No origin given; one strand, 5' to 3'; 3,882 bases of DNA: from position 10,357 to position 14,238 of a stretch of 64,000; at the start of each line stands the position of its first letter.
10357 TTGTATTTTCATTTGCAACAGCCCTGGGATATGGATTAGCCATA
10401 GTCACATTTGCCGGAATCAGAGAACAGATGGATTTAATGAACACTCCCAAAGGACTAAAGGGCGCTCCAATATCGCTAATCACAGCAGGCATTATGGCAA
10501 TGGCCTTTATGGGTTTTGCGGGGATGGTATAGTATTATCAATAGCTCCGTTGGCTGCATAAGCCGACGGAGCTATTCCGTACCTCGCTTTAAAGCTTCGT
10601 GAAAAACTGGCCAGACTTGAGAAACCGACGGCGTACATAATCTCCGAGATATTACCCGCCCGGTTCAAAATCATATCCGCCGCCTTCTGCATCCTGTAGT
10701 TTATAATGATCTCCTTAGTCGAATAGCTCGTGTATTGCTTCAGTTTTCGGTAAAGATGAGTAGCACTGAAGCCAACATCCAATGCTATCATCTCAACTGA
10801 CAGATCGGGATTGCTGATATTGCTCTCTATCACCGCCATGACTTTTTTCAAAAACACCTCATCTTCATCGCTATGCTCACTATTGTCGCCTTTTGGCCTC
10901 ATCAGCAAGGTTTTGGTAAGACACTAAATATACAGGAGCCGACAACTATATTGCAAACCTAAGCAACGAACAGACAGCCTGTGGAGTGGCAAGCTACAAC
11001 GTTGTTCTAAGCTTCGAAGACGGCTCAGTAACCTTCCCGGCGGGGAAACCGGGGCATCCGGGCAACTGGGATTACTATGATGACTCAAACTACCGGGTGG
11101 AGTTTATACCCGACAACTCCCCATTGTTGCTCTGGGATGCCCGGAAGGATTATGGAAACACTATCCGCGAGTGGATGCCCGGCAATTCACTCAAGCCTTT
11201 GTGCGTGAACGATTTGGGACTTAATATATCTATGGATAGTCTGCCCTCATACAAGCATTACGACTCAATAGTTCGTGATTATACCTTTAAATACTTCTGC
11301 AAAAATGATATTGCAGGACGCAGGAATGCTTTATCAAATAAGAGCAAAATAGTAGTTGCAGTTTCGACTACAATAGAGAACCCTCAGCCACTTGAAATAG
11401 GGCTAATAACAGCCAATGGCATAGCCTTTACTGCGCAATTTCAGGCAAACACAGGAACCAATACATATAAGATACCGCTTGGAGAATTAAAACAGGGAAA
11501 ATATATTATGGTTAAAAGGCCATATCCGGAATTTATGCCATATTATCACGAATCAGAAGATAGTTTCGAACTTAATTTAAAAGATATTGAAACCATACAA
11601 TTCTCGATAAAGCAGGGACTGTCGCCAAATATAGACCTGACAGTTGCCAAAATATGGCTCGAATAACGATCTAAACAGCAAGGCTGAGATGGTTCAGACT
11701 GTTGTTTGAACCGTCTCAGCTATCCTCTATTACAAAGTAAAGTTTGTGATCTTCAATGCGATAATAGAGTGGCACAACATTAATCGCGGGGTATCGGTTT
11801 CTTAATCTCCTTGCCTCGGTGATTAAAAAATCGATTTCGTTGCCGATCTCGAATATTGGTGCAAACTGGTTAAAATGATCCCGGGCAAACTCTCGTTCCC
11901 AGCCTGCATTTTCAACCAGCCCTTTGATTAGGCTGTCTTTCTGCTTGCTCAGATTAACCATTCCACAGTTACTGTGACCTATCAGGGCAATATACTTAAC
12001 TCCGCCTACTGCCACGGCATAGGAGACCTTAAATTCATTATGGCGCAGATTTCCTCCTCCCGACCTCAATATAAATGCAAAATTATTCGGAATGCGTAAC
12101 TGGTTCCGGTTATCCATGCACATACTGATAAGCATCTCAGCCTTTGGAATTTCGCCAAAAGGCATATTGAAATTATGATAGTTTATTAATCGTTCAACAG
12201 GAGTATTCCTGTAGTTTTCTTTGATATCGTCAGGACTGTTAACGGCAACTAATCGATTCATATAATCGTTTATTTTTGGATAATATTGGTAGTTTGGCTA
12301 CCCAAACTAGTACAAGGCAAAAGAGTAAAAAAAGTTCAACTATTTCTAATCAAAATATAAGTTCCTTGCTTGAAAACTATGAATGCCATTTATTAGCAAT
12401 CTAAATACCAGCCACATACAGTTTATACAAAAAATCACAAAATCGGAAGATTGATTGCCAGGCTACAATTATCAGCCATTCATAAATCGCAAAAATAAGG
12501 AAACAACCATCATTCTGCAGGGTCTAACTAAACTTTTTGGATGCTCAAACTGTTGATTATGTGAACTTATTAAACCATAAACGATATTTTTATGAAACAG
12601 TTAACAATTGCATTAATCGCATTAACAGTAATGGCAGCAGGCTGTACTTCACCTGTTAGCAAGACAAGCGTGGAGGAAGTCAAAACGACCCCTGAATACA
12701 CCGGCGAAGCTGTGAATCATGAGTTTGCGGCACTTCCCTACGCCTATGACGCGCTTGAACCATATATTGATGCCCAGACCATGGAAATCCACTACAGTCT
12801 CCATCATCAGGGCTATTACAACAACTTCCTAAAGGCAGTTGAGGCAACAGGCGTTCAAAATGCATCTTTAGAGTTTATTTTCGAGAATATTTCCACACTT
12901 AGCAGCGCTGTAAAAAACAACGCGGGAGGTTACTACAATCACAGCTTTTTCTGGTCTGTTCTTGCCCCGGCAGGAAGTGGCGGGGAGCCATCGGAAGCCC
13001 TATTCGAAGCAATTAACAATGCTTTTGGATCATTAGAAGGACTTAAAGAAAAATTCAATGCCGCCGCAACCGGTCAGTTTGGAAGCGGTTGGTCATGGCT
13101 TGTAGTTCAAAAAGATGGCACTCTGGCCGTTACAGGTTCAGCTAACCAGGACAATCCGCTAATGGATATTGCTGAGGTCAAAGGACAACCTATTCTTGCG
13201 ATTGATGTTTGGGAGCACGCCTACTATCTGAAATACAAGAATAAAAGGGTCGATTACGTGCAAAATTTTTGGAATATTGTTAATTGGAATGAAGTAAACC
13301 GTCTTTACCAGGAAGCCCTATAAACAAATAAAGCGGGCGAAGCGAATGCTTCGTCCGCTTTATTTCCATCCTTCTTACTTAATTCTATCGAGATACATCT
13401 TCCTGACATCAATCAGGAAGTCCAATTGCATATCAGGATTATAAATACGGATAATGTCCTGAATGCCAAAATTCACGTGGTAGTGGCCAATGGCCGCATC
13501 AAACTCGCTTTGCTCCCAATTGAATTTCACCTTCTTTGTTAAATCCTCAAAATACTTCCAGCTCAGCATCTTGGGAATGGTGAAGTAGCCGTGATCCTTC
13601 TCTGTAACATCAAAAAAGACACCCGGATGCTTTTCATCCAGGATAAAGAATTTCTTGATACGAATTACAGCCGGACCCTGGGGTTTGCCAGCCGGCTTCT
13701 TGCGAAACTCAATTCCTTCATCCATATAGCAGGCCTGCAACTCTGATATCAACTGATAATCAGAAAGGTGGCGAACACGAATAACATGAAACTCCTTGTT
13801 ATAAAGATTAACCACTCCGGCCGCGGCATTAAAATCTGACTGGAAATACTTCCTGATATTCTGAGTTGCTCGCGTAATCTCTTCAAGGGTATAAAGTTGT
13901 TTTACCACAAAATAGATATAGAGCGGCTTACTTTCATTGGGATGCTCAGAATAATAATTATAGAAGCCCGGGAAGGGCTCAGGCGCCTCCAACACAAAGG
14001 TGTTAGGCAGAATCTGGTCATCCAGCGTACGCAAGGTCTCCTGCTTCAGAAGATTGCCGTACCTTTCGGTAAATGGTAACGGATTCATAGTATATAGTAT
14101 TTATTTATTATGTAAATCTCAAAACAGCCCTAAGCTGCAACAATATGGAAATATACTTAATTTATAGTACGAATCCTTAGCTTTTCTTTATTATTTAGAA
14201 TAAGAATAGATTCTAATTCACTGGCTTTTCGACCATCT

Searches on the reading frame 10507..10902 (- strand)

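Call 87: search_protein_families(library=pfam, proteins=[window:10507-10902:-], max_evalue=0.001)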
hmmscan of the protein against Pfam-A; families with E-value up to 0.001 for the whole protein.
window:10507-10902:- (131 aa): 2 families
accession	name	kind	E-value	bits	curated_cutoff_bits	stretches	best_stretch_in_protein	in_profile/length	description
PF12833.13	HTH_18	-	2.5e-20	73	33.6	1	40-116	2-78/80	Helix-turn-helix domain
PF00165.29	HTH_AraC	-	3.2e-16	59.5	26.6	2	25-66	1-41/42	Bacterial regulatory helix-turn-helix proteins, AraC family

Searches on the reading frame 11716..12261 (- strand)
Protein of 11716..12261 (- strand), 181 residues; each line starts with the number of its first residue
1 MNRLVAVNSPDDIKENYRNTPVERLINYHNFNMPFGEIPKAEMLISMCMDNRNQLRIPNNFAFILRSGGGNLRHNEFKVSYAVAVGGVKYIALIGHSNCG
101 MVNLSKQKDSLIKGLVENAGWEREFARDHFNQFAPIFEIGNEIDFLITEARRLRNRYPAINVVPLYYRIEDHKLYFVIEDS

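Call 3: search_protein_families(library=pfam, proteins=[window:11716-12261:-])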
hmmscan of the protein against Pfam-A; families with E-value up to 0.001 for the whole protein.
window:11716-12261:- (181 aa): 1 family
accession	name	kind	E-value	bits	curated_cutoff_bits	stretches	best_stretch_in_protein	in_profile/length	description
PF00484.24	Pro_CA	-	4.4e-06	27.5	25.7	1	78-119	44-91/156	Carbonic anhydrase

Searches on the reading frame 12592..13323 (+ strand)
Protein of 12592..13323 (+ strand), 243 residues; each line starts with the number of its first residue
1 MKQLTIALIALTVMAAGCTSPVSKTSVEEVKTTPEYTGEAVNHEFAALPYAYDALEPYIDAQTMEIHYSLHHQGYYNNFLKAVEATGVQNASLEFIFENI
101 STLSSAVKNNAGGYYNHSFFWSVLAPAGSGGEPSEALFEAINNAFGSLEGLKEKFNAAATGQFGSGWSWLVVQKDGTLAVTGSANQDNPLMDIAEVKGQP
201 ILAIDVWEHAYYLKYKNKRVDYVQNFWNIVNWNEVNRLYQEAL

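Call 3: search_protein_families(library=pfam, proteins=[window:12592-13323:+])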
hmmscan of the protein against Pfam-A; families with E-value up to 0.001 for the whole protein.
window:12592-13323:+ (243 aa): 2 families
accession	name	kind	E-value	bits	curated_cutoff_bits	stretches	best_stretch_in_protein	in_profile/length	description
PF02777.23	Sod_Fe_C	-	2.4e-40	137.2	20.9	1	133-237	1-101/102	Iron/manganese superoxide dismutases, C-terminal domain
PF00081.27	Sod_Fe_N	-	8e-25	87.6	27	1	43-124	2-81/82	Iron/manganese superoxide dismutases, alpha-hairpin domain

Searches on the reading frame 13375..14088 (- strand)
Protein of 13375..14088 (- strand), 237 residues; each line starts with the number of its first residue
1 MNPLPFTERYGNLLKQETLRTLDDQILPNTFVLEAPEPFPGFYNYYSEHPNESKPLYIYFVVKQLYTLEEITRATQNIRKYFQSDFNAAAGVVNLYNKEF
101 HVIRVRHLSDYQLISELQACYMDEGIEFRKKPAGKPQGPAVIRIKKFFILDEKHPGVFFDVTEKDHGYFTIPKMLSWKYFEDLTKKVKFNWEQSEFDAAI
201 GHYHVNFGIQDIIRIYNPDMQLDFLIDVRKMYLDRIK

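Call 3: search_protein_families(library=pfam, proteins=[window:13375-14088:-])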
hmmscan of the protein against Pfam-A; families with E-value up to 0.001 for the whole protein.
window:13375-14088:- (237 aa): 0 families

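Call 4: search_protein_families(library=ncbifam, proteins=[window:13375-14088:-])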
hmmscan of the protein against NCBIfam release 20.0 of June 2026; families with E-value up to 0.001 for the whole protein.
window:13375-14088:- (237 aa): 0 families

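Call 71: find_homologous_proteins(query=window:13375-14088:-)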
Query window:13375-14088:- (237 aa): 117 proteins with E <= 0.001 among 185 candidates.
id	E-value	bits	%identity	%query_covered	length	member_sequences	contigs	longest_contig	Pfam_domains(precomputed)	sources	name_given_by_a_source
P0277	9.0e-159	544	100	100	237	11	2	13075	-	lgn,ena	-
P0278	2.3e-139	481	84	100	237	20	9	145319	-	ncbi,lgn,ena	-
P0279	3.2e-138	477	85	100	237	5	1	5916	-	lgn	-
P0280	4.1e-135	467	84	100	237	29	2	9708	-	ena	-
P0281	2.5e-134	464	84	100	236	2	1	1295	-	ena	-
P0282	2.8e-132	457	81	100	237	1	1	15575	-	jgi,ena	-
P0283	1.4e-130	452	79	100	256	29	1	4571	-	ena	-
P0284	4.7e-128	444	79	100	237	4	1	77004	-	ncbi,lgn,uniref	ncbi:hypothetical protein ACT3CD_14220 [Geofilum sp. OHC36d9]|uniref:hypothetical protein n=1 Tax=Ge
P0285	7.7e-123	426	76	100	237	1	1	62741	-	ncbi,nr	ncbi:hypothetical protein QA597_10215 [Marinilabiliaceae bacterium ANBcel2]|nr:hypothetical protein 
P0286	1.5e-122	426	76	100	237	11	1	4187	-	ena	-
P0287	1.9e-121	422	77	97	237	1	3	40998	-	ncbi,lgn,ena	-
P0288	1.8e-114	399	69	100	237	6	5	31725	-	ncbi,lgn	-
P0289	5.6e-114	397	73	100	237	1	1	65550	-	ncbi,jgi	jgi:hypothetical protein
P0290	4.3e-112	391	71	100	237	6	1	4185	-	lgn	-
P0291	6.4e-112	391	71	100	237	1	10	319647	-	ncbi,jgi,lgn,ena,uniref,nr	ncbi:hypothetical protein [Marinilabilia salmonicolor]|jgi:hypothetical protein|uniref:Uncharacteriz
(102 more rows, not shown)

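Call 80: predict_structure(alignment_id=A2)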
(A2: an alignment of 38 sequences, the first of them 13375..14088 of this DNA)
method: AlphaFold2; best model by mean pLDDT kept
length: 237 residues; sequences in the alignment: 38
mean_pLDDT: 89.8   pTM: 0.85
mean pLDDT of the five models: 89.8, 89.0, 89.1, 89.0, 89.0
residues with pLDDT >= 90: 183; 70-90: 36; 50-70: 9; < 50: 9
segments of 3 or more residues with pLDDT < 50: 44-50
pLDDT, mean of each block of 10 residues (from residue 1): 75 93 93 86 48 81 95 96 93 94 94 96 97 91 93 95 93 94 90 86 93 93 95 92
secondary structure, 60 per line:
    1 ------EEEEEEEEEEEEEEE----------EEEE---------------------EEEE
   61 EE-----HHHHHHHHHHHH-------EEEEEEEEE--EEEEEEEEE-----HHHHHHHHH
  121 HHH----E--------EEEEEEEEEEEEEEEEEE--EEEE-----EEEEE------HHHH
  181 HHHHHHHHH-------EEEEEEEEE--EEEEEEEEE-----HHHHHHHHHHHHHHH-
elements in order: E7-21 E32-35 E57-62 H68-79 E87-95 E98-106 H112-123 E137-154 E157-160 E166-170 H177-189 E197-205 E208-216 H222-236

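Call 84: fold_search(model_id=the predicted structure, library=pdb)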
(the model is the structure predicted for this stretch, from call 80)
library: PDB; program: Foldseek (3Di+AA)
matches with E <= 10: 551; with E <= 0.001: 0
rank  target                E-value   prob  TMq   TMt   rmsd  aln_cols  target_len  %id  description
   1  3mcs_A                4.3e-02  0.30  0.20  0.22  13.4       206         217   17  Crystal structure of Putative monooxygenase (FN1347) from FUSOBACTERIUM NUCLEATUM SUBSP. NUCLEATUM ATCC 25586 at 2.55  (released 2010-05-19)
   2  3mcs_B                7.5e-02  0.23  0.20  0.22  13.4       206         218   17  Crystal structure of Putative monooxygenase (FN1347) from FUSOBACTERIUM NUCLEATUM SUBSP. NUCLEATUM ATCC 25586 at 2.55  (released 2010-05-19)
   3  8y1j_B                7.5e-02  0.18  0.18  0.11  15.2       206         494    8  Structure of the pyridoxal 5'-phosphate-dependent (PLP) threonine deaminase ilvA1 from Pseudomonas aeruginosa PAO1 (released 2024-05-22)
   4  2uuu_D                1.2e-01  0.21  0.22  0.12  15.8       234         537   10  alkyldihydroxyacetonephosphate synthase in P212121 (released 2007-06-26)
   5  8vqg_A                1.2e-01  0.15  0.14  0.20  15.2       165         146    7  X-ray crystal structure of Can f 1 (released 2025-01-22)
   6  2qyv_A                1.4e-01  0.10  0.16  0.10  19.0       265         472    8  Crystal structure of putative Xaa-His dipeptidase (YP_718209.1) from Haemophilus somnus 129PT at 2.11 A resolution (released 2007-08-28)
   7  8k0k_D                1.4e-01  0.06  0.11  0.09  18.0       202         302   10  Crystal structure of Csy complex (released 2024-07-10)
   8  9mhq_E                1.5e-01  0.15  0.20  0.22  16.6       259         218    8  G169V variant of Streptomyces coelicolor coproheme decarboxylase in complex with Monovinyl, Monopropionate Deuteroheme (released 2025-10-22)
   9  3ped_A                1.5e-01  0.11  0.14  0.17  16.6       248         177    7  Siderocalin Recognitin of Carboxymycobactins: Interference by the immune system in intracellular iron acquisition by M (released 2011-10-05)
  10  8y1j_A                1.5e-01  0.14  0.18  0.11  15.6       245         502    8  Structure of the pyridoxal 5'-phosphate-dependent (PLP) threonine deaminase ilvA1 from Pseudomonas aeruginosa PAO1 (released 2024-05-22)
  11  9mhq_A                1.6e-01  0.21  0.22  0.24  15.3       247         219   11  G169V variant of Streptomyces coelicolor coproheme decarboxylase in complex with Monovinyl, Monopropionate Deuteroheme (released 2025-10-22)
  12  8vqg_C                1.6e-01  0.13  0.14  0.21  15.2       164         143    7  X-ray crystal structure of Can f 1 (released 2025-01-22)
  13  8vqf_C                1.6e-01  0.11  0.13  0.19  15.8       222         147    7  X-ray crystal structure of natural Can f 1 in complex with human IgE 1J11 Fab (released 2025-01-22)
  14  4wws_D                1.8e-01  0.13  0.20  0.20  17.4       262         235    9  Structure of Chlorite dismutase-like Protein from Listeria monocytogenes (released 2015-02-04)
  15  1l6m_B                1.8e-01  0.10  0.14  0.19  16.9       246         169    8  Neutrophil Gelatinase-associated Lipocalin is a Novel Bacteriostatic Agent that Interferes with Siderophore-mediated I (released 2003-03-11)
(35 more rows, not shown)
